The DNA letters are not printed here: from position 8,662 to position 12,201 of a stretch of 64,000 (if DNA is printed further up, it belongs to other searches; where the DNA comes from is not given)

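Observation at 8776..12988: Lower-GC two-gene island (metallophosphoesterase + membrane-anchored NACHT-like NTPase): candidate undescribed defence/conflict system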

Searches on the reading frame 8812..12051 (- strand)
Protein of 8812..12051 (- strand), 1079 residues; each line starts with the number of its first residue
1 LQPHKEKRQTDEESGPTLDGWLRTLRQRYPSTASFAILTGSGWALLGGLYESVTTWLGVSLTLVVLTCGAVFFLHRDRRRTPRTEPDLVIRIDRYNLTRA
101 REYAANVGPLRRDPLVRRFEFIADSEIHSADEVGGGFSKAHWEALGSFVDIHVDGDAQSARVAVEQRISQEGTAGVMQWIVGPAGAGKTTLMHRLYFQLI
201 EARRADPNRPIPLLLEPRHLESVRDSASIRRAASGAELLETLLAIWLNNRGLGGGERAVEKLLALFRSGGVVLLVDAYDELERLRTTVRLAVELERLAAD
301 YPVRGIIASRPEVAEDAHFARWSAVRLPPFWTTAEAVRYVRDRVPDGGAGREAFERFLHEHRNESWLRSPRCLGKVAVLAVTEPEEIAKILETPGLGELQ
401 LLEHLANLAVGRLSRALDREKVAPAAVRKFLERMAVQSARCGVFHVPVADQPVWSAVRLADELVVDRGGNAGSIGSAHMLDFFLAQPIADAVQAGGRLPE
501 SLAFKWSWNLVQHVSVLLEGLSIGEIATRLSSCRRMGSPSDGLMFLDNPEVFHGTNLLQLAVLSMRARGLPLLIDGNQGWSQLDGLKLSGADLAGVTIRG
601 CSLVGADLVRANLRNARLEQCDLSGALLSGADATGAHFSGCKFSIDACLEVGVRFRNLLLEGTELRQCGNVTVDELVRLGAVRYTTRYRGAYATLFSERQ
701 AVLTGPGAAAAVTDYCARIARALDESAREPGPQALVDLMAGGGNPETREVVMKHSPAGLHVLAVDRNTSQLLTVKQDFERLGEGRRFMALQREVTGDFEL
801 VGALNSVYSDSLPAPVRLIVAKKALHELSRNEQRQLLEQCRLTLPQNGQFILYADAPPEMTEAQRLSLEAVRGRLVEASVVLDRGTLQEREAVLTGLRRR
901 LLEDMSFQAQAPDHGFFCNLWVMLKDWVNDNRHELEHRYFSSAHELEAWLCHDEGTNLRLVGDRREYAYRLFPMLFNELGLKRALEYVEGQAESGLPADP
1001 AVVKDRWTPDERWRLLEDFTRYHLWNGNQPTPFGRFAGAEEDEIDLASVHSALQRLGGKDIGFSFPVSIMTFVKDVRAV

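Call 4: search_protein_families(library=padloc, proteins=[window:8812-12051:-], max_evalue=0.1)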
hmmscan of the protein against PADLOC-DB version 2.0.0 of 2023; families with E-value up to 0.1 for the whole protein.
window:8812-12051:- (1079 aa): 3 families
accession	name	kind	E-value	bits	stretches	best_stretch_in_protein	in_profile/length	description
PDLC04135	mad3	-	0.0089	13.6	1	180-203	27-50/374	mads_3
PDLC04140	mad8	-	0.019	12.5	0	180-200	32-52/314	mads_8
PDLC04329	PDC-M02B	-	0.047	10.3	1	824-870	131-179/377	-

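Call 5: search_protein_families(library=ncbifam, proteins=[window:8812-12051:-], max_evalue=0.1)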
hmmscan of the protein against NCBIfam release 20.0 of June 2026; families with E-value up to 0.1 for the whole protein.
window:8812-12051:- (1079 aa): 23 families
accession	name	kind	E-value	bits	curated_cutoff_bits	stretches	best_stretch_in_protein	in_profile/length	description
NF052603.1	penta_Alr5209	equivalog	3e-09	37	125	1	581-641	13-73/113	Alr5209 family pentapeptide repeat protein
NF011743.0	PRK15196.1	equivalog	1.2e-05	24.4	354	1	590-643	226-279/350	type III secretion system effector PipB2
NF047416.1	penta_HetL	equivalog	1.7e-05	24.4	260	1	584-637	66-119/218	heterocyst differentiation pentapeptide repeat protein HetL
NF000349.1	mfpA_AE000516.2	equivalog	5e-05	23.2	360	2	588-637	94-143/183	pentapeptide repeat protein MfpA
NF011744.0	PRK15197.1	equivalog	7.7e-05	22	274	1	585-644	193-252/291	SPI-2 type III secretion system effector PipB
NF043040.1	corrin_prot_MT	hypoth_equivalog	0.00059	19.3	180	1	757-886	62-180/216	corrinoid protein-associated methyltransferase CpaM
NF000056.3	penta_rpt_QnrS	exception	0.0013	18.5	460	1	588-668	13-92/218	QnrS family quinolone resistance pentapeptide repeat protein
NF033086.2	penta_rpt_Qnr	equivalog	0.0032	17.2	240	1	602-643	47-88/211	Qnr family pentapeptide repeat protein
NF010068.0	PRK13548.1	equivalog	0.0048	16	261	1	163-197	19-53/261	heme ABC transporter ATP-binding protein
NF038182.1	penta_rpt_SmQnr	exception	0.0056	16.5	460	0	619-669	27-71/215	SmQnr family pentapeptide repeat protein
TIGR00455.1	apsK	equivalog_domain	0.0067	16.1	138.7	1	162-201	5-44/184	adenylyl-sulfate kinase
NF000420.1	penta_rpt_QnrB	exception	0.0094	16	460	1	588-642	30-90/214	QnrB family quinolone resistance pentapeptide repeat protein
NF012152.0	penta_rpt_QnrC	exception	0.013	15.5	500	1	582-646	7-77/221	QnrC family quinolone resistance pentapeptide repeat protein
NF000071.4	penta_rpt_QnrA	exception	0.016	15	450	1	590-642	81-163/218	QnrA family quinolone resistance pentapeptide repeat protein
NF000421.1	penta_rpt_QnrVC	exception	0.022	14.7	460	1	588-668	13-102/218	QnrVC family quinolone resistance pentapeptide repeat protein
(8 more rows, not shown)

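Call 6: search_protein_families(library=pfam, proteins=[window:8812-12051:-], max_evalue=0.1)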
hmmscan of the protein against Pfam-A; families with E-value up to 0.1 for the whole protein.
window:8812-12051:- (1079 aa): 11 families
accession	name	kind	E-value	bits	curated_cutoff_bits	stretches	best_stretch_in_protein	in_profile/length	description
PF00805.28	Pentapeptide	-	8.2e-15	54.5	20.2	2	606-644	1-39/40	Pentapeptide repeats (8 copies)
PF13599.13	Pentapeptide_4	-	1.3e-05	25.6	38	1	583-642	13-72/78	Pentapeptide repeat region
PF13576.12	Pentapeptide_3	-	3.5e-05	24.4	27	2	587-626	5-47/48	Pentapeptide repeats (9 copies)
PF05729.18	NACHT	-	6.4e-05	23.3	26.7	1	179-312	4-131/167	NACHT domain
PF24883.2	NPHP3_N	-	0.00038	21.1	24.8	0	176-199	23-46/164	Nephrocystin 3, N-terminal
PF13401.12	AAA_22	-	0.0039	17.9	27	1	180-292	10-105/130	AAA domain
PF13191.12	AAA_16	-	0.0047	17.9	32.6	1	180-282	29-145/167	AAA ATPase domain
PF25199.1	nSTAND_NTPase5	-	0.011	16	34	1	170-200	36-66/145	Novel STAND NTPase 5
PF19993.5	DO-GTPase2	-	0.011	15.8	27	1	180-202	5-27/226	Double-GTPase 2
PF13604.12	AAA_30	-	0.016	15.4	27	1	176-195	19-38/191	AAA domain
PF00891.24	Methyltransf_2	-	0.023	14.5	22.3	0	806-853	119-165/210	O-methyltransferase domain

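Call 12: find_homologous_proteins(query=window:8812-12051:-, max_evalue=0.001)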
Query window:8812-12051:- (1079 aa): 2 proteins with E <= 0.001 among 8000 candidates.
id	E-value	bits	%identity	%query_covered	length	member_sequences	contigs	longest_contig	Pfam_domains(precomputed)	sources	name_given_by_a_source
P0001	0.0e+0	2443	100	100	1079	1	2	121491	PF13599.14,PF00805.29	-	-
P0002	3.1e-151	524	34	95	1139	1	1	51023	PF13576.13,PF05729.19,PF13599.14,PF00805.29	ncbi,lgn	-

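Call 14: find_encoding_contigs(protein=P0002, flank=10000, max_places=6)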
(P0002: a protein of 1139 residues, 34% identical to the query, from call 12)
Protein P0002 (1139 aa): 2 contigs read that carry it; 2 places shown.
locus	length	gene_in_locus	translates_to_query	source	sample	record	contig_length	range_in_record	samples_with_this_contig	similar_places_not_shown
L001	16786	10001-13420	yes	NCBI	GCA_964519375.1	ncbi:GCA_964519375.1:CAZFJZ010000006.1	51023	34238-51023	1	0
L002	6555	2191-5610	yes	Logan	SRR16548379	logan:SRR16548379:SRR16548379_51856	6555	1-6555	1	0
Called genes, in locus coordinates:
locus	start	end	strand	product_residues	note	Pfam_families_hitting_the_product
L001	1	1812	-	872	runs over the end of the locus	PF00246:Peptidase_M14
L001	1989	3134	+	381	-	PF03572:Peptidase_S41 (weak)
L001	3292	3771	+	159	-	PF01202:SKI, PF13671:AAA_33 (weak)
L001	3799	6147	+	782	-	PF00933:Glyco_hydro_3, PF01915:Glyco_hydro_3_C, PF14310:Fn3-like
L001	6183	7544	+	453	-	PF02447:GntP_permease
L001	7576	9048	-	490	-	PF02534:T4SS-DNA_transf, PF10412:TrwB_AAD_bind, PF12696:TraG-D_C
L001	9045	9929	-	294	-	-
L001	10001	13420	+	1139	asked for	PF05729:NACHT (weak), PF00805:Pentapeptide (weak), PF13576:Pentapeptide_3 (weak), PF13599:Pentapeptide_4 (weak)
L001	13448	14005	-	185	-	-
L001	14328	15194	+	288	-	PF23441:SDR (weak), PF00106:adh_short, PF01370:Epimerase (weak), PF08659:KR, PF13561:adh_short_C2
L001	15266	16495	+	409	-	-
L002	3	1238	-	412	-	?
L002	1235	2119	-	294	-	-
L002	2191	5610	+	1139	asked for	PF05729:NACHT (weak), PF00805:Pentapeptide (weak), PF13576:Pentapeptide_3 (weak), PF13599:Pentapeptide_4 (weak)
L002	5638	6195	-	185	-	-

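Call 15: find_encoding_contigs(protein=P0001, flank=10000, max_places=6)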
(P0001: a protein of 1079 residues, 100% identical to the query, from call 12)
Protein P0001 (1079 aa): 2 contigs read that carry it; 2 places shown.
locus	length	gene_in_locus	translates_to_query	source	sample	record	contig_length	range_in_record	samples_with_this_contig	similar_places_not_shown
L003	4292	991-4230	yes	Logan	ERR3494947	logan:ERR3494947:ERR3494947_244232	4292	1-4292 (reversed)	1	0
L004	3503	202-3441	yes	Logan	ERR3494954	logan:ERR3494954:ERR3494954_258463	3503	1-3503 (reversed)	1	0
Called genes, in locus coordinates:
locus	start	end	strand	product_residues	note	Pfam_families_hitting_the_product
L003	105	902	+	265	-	PF00149:Metallophos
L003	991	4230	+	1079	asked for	PF00805:Pentapeptide, PF13599:Pentapeptide_4 (weak)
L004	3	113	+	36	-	?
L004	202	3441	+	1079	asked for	PF00805:Pentapeptide, PF13599:Pentapeptide_4 (weak)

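Call 32: search_solved_structures(query=A1, max_evalue=0.1)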
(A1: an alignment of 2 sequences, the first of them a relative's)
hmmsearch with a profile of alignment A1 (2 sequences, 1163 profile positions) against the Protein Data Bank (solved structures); distinct sequences matched with E-value up to 0.1: 28.
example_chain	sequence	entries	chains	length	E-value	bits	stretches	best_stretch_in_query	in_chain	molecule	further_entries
4yfo_A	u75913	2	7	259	8.5e-19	69.8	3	652-713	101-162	beta1_ex1 | 6beta1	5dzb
4yei_A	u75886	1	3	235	3.5e-16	61.2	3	657-711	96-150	beta1mut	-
4yc5_A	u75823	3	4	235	3.9e-16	61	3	657-715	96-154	beta1 | beta1 protein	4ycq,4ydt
5di5_A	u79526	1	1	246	3e-14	54.8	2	654-717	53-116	beta1 t801 loop variant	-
5dqa_A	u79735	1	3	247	5.5e-14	53.9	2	655-715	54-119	t3284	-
2j8k_A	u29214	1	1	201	5.9e-14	53.8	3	657-715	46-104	NP275-NP276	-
5dn0_A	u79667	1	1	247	7e-14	53.6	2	656-715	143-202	beta1 t1555 loop variant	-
5dns_A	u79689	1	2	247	1.4e-13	52.6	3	654-716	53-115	t1428 beta1 loop design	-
3du1_X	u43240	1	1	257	1.4e-13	52.6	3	656-729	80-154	All3740 protein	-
5dra_A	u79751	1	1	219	1.6e-12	49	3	652-714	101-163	3beta1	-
6zt4_A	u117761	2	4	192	6e-12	47.2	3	672-719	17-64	Pentapeptide repeat protein MfpA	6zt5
2bm4_A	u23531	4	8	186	1.5e-10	42.5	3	672-719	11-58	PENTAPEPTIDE REPEAT FAMILY PROTEIN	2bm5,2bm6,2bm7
2xt2_A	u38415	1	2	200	1e-09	39.8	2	659-718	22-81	MCBG-LIKE PROTEIN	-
2xt4_A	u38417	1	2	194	1.4e-09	39.4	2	664-746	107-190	MCBG-LIKE PROTEIN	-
6omx_A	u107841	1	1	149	1.5e-09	39.2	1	646-732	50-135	Alr5209 protein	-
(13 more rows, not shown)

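Call 37: search_protein_representatives(alignment_id=A1)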
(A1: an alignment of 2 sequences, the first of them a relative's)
Query: 2 sequences, 1163 profile positions. Proteins with E-value up to 0.001 (for the whole library): 61893; up to 1e-10: 7853; up to 1e-30: 164. The best 150 are listed.
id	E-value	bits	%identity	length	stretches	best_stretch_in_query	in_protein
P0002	0.0e+00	2216.6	-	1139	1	1-1161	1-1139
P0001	0.0e+00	2032.7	-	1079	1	12-1163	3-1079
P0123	4.0e-244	829.4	-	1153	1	99-1160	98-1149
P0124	5.4e-243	825.6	-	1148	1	143-1159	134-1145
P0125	4.3e-135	468.3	-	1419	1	197-1158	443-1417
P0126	2.9e-133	462.2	-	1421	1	221-1161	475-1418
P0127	6.6e-131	454.4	-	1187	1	192-1157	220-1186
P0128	3.7e-128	445.3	-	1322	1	198-1159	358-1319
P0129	6.6e-122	424.6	-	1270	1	232-1158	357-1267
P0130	1.7e-119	416.6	-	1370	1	230-1158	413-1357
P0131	1.8e-116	406.6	-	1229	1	235-1158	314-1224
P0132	3.1e-114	399.2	-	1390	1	222-1158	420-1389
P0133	5.1e-113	395.2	-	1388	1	235-1120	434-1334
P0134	5.9e-111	388.3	-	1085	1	147-1158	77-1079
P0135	1.6e-108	380.3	-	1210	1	235-1158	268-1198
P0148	2.6e-77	276.9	-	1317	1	229-1156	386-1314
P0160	3.2e-64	233.6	-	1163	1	215-1141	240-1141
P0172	8.6e-49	182.5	-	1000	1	761-1133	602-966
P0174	3.3e-47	177.2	-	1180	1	761-1124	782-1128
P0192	6.0e-42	159.8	-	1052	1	761-1119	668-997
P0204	5.7e-39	150.0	-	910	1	758-1132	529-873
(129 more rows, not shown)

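Call 41: search_protein_families(library=pfam, alignment_id=A5, max_evalue=0.001)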
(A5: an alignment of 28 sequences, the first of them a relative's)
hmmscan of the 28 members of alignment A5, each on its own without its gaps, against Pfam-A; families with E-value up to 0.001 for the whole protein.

A. member 1, P0001 (1079 aa): 5 families
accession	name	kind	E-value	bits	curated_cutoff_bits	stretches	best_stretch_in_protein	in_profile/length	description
PF00805.28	Pentapeptide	-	8.2e-15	54.5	20.2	2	606-644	1-39/40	Pentapeptide repeats (8 copies)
PF13599.13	Pentapeptide_4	-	1.3e-05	25.6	38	1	583-642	13-72/78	Pentapeptide repeat region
PF13576.12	Pentapeptide_3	-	3.5e-05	24.4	27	0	587-626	5-47/48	Pentapeptide repeats (9 copies)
PF05729.18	NACHT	-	6.4e-05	23.3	26.7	1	179-312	4-131/167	NACHT domain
PF24883.2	NPHP3_N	-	0.00038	21.1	24.8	0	176-199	23-46/164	Nephrocystin 3, N-terminal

B. families by the number of members that match (of 28 scanned): 20 families
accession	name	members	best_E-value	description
PF00805.28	Pentapeptide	27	8.2e-15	Pentapeptide repeats (8 copies)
PF13599.13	Pentapeptide_4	27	8.5e-12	Pentapeptide repeat region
PF13576.12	Pentapeptide_3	15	3.2e-07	Pentapeptide repeats (9 copies)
PF05729.18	NACHT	14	1.9e-11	NACHT domain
PF25199.1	nSTAND_NTPase5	11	3.9e-07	Novel STAND NTPase 5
PF24883.2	NPHP3_N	8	2.9e-05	Nephrocystin 3, N-terminal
PF13401.12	AAA_22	8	2.9e-05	AAA domain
PF13191.12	AAA_16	7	1.9e-07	AAA ATPase domain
PF08242.18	Methyltransf_12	7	3.5e-06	Methyltransferase domain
PF08241.18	Methyltransf_11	5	1.4e-05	Methyltransferase domain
PF13649.12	Methyltransf_25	5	4.9e-05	Methyltransferase domain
PF00561.26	Abhydrolase_1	3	1.1e-08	alpha/beta hydrolase fold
PF13489.12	Methyltransf_23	2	0.00016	Methyltransferase domain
PF23894.2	LD_SV2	2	0.00026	SV2A/B/C luminal domain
PF13676.11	TIR_2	1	7e-15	TIR domain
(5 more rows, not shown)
